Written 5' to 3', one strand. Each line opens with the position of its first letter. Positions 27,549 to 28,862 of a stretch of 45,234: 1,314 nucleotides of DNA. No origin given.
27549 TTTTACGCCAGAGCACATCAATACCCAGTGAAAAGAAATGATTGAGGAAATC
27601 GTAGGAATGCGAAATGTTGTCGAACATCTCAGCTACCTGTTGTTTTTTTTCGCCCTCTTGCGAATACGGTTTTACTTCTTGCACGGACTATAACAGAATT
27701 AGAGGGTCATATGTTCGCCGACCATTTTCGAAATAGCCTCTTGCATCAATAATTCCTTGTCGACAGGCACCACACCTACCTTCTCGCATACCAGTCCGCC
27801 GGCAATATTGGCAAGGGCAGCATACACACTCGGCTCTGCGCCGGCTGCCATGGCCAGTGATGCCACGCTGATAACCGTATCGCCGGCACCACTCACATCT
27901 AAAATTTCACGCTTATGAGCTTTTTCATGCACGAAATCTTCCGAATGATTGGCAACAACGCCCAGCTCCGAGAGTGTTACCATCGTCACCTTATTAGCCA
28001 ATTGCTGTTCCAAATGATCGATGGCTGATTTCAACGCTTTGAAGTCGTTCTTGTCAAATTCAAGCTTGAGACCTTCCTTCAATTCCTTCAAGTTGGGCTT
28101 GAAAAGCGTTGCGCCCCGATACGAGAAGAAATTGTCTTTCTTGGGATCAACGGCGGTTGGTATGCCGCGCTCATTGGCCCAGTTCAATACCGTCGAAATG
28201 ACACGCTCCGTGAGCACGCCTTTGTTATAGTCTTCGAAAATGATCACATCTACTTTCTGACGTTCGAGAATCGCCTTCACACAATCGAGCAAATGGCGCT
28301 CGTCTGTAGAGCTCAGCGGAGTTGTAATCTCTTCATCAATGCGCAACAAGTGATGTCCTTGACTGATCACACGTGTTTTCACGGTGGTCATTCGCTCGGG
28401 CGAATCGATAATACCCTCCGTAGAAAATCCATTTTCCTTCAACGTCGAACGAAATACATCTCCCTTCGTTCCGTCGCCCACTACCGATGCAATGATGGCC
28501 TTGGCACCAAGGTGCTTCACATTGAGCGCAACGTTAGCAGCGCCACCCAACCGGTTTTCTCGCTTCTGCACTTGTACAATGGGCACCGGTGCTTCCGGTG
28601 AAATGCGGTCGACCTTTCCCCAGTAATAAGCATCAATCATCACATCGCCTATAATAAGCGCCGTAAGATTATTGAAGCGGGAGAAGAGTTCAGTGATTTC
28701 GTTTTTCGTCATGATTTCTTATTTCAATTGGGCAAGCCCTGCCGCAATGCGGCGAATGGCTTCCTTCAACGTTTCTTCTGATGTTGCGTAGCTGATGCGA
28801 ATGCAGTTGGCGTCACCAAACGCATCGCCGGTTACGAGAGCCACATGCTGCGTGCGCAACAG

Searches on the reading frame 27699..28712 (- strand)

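Call 63: search_protein_families(library=pfam, proteins=[window:27699-28712:-], max_evalue=0.001)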
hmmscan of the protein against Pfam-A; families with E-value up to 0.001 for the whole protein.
window:27699-28712:- (337 aa): 1 family
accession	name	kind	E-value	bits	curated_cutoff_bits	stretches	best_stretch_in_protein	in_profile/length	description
PF00294.29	PfkB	-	3e-30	106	25.8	1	19-315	5-296/302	pfkB family carbohydrate kinase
